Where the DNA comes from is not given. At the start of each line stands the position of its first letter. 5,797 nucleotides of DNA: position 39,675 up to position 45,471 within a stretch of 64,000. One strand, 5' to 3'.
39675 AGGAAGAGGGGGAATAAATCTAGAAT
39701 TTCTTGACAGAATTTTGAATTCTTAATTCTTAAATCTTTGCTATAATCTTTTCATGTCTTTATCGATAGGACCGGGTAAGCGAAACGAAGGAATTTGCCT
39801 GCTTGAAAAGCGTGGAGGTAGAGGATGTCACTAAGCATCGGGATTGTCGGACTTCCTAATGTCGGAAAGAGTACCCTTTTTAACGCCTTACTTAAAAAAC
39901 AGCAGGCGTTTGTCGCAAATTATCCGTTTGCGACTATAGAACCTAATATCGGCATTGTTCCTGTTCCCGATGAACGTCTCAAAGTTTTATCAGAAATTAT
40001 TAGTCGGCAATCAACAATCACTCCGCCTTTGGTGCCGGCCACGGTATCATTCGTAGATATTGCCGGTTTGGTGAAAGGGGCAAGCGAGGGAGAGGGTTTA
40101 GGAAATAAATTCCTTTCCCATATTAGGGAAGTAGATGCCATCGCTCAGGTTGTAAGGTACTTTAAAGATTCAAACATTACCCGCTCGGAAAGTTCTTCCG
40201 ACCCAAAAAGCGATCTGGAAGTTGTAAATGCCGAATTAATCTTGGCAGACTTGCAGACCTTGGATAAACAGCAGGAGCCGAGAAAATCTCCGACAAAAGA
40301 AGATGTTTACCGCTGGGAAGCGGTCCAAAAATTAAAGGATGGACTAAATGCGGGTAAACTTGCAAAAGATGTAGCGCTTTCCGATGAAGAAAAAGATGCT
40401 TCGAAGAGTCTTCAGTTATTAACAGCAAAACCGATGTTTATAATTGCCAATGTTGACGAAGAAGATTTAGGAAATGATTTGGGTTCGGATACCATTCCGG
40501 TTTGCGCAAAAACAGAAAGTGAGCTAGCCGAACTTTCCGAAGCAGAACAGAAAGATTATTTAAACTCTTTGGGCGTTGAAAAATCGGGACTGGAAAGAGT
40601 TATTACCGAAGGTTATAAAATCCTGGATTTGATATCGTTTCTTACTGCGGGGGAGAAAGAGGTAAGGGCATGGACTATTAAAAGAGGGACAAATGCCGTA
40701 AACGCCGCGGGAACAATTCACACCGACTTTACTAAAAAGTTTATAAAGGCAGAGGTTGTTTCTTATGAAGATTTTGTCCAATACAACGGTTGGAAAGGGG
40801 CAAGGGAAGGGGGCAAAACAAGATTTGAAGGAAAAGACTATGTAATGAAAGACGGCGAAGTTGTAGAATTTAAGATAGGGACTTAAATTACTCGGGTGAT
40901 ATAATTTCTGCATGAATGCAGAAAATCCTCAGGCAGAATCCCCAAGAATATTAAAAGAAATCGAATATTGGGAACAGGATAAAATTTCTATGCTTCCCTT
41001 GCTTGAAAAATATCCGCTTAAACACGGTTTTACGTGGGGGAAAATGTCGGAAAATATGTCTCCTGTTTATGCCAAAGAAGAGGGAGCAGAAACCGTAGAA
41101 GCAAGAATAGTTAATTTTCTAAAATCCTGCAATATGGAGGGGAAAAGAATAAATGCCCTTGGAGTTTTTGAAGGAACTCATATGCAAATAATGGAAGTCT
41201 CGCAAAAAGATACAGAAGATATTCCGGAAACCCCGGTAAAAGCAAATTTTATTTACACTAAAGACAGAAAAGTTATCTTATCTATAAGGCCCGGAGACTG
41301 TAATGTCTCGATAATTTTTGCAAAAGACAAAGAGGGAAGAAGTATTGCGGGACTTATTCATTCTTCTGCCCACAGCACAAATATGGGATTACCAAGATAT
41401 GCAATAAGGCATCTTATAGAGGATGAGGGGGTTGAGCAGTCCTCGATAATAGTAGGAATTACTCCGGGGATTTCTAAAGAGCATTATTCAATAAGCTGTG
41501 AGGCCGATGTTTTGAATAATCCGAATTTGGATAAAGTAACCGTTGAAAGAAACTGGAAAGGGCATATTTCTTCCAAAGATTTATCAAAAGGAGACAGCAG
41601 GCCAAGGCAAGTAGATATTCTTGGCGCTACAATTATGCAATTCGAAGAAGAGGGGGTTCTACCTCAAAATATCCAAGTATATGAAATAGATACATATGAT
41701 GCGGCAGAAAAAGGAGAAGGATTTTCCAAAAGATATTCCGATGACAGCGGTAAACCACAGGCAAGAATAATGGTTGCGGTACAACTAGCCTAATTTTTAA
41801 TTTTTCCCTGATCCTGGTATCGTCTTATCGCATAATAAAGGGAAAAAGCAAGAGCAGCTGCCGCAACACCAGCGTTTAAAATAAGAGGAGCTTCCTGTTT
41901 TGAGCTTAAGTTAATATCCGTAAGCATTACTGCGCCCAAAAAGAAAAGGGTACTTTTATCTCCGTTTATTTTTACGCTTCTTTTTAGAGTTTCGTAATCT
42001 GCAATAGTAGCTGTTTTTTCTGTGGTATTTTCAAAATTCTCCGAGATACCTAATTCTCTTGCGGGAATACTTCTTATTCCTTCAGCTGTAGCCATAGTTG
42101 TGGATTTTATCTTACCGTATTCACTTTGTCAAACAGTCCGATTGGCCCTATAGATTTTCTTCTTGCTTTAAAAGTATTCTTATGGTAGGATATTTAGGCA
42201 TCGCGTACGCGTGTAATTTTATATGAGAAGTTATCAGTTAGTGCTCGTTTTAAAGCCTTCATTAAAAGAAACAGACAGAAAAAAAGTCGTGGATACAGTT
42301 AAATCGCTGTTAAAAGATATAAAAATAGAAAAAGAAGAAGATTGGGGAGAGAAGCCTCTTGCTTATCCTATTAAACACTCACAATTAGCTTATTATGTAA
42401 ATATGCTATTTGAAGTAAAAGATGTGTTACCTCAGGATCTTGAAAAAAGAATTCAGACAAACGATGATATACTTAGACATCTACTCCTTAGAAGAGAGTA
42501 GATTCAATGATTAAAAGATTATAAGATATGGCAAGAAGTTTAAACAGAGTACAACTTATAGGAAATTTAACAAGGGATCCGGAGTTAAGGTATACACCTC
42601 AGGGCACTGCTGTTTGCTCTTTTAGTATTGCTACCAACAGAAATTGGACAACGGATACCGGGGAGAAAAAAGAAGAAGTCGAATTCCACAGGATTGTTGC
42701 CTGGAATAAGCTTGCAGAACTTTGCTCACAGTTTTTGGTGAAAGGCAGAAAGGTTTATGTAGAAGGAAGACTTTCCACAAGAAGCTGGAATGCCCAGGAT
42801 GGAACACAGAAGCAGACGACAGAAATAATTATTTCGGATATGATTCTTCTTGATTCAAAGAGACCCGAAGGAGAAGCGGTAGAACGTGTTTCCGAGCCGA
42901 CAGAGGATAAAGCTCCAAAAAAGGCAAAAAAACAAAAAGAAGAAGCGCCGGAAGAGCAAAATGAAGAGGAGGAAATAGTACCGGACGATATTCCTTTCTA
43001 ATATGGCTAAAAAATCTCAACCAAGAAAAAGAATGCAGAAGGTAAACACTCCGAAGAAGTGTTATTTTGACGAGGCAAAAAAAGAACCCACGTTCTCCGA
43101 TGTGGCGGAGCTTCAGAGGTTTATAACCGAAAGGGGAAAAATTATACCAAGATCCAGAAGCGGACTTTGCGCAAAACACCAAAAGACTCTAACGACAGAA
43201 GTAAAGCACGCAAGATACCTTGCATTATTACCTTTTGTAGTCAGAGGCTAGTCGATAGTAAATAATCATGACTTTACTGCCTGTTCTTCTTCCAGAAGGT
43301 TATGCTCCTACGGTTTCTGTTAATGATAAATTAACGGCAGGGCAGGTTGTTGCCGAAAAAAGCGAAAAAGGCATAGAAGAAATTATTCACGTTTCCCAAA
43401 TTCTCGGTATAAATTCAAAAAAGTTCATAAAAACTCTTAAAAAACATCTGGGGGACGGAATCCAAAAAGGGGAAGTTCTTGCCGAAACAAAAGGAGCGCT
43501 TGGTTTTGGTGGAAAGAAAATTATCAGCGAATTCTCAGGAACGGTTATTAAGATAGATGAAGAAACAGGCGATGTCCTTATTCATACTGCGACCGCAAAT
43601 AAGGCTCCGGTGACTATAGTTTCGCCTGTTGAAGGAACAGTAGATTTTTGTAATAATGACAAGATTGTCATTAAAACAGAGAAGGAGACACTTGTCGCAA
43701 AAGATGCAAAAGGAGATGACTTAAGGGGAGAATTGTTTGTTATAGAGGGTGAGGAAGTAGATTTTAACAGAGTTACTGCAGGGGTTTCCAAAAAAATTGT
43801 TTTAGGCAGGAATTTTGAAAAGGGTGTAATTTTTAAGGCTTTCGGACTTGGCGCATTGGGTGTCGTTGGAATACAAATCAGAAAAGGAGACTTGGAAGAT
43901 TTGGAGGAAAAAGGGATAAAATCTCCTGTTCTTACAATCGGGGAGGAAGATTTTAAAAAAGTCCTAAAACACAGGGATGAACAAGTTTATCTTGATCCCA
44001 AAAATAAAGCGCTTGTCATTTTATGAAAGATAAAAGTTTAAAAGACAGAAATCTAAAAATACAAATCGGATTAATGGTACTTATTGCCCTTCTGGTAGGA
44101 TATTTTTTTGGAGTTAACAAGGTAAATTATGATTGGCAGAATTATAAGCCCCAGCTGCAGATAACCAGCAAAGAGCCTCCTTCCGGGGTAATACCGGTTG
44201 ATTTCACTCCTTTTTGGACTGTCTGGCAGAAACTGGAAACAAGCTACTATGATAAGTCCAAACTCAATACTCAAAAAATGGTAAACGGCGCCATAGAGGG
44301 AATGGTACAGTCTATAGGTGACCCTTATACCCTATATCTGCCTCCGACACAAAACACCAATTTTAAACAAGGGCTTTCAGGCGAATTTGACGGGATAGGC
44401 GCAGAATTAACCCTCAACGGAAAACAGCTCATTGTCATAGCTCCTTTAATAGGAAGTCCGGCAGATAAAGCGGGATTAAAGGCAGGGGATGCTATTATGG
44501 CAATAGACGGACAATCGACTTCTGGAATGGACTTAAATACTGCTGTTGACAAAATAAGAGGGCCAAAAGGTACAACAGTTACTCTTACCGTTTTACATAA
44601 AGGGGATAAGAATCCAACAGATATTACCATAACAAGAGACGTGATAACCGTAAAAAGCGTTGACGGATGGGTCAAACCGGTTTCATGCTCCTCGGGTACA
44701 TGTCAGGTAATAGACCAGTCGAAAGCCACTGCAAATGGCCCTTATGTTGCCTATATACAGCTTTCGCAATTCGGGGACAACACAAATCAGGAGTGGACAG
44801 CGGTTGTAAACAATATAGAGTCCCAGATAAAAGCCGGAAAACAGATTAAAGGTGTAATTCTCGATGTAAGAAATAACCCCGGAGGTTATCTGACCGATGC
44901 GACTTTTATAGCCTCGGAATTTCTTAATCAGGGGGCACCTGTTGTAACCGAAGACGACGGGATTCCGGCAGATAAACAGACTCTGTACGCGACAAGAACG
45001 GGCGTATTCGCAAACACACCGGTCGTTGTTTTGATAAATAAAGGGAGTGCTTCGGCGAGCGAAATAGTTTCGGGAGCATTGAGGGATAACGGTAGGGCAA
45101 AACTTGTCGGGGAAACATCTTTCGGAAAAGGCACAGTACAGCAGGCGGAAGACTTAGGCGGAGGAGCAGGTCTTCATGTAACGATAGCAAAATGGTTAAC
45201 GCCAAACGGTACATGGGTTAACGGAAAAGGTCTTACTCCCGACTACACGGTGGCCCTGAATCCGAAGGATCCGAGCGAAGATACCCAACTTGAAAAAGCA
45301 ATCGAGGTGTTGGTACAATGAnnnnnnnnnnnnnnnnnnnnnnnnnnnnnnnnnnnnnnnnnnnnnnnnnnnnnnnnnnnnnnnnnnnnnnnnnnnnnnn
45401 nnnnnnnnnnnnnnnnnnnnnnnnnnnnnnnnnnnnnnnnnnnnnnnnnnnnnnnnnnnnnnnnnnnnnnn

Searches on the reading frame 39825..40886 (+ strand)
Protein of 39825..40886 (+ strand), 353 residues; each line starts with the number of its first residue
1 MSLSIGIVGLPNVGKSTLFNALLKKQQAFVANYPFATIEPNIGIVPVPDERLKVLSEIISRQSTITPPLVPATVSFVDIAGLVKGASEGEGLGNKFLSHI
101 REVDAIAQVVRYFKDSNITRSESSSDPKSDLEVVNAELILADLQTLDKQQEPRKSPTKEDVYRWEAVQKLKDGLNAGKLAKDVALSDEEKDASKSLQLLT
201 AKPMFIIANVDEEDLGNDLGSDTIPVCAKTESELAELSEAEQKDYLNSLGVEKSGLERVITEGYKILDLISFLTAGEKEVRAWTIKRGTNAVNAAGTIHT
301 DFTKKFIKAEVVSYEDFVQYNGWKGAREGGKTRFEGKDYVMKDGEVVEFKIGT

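Call 25: search_protein_families(library=pfam, proteins=[window:39825-40886:+], max_evalue=0.001)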
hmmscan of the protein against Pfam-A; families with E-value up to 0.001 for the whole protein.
window:39825-40886:+ (353 aa): 4 families
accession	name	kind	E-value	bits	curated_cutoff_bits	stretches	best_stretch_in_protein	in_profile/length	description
PF06071.19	YchF-GTPase_C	-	2.1e-35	121.1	27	1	269-351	1-83/84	Protein of unknown function (DUF933)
PF01926.29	MMR_HSR1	-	6.7e-22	78.2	21.9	1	5-118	2-89/113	50S ribosome-binding GTPase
PF02421.24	FeoB_N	-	4.4e-10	39.7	27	1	5-54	3-51/156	Ferrous iron transport protein B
PF02824.27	TGS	-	0.001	19.5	22.2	0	285-349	13-58/60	TGS domain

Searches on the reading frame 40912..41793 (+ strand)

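Call 25: search_protein_families(library=pfam, proteins=[window:40912-41793:+], max_evalue=0.001)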
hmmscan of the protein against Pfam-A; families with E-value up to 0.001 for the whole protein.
window:40912-41793:+ (293 aa): 1 family
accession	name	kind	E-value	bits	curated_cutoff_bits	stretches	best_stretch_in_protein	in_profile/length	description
PF02578.20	Cu-oxidase_4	-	2.5e-14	53.7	22.9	1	57-281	23-232/238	Multi-copper polyphenol oxidoreductase laccase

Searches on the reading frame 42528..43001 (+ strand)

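Call 25: search_protein_families(library=pfam, proteins=[window:42528-43001:+], max_evalue=0.001)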
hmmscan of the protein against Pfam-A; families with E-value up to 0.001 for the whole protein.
window:42528-43001:+ (157 aa): 2 families
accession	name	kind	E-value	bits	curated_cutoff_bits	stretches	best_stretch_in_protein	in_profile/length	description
PF00436.31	SSB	-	7.7e-39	132.4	26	1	5-106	1-102/104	Single-strand binding protein family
PF22657.2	SSB_1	-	1.1e-05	26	27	1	6-89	1-82/91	Another single-strand binding protein family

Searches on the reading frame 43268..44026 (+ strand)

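Call 25: search_protein_families(library=pfam, proteins=[window:43268-44026:+], max_evalue=0.001)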
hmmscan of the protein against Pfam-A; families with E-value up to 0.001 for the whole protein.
window:43268-44026:+ (252 aa): 1 family
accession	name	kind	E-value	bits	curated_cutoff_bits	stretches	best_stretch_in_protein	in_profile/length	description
PF13375.12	RnfC_N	-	0.00066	20.1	25.6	0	61-99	48-83/101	RnfC Barrel sandwich hybrid domain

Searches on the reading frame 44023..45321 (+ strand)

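Call 25: search_protein_families(library=pfam, proteins=[window:44023-45321:+], max_evalue=0.001)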
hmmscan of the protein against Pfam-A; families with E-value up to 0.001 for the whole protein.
window:44023-45321:+ (432 aa): 5 families
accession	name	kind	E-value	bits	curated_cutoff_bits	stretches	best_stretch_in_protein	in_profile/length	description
PF03572.23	Peptidase_S41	-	1.4e-49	168.3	24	1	242-410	2-165/165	Peptidase family S41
PF17820.7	PDZ_6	-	4.5e-12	46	27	1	142-190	6-52/54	PDZ domain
PF00595.29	PDZ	-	7.5e-12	45.9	23.2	1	124-191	11-81/81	PDZ domain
PF13180.12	PDZ_2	-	2.7e-10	40.8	27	1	125-202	3-79/80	PDZ domain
PF22694.1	CtpB_N-like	-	1.4e-07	32.3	27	1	59-106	36-81/85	Activating protease CtpB N-terminal domain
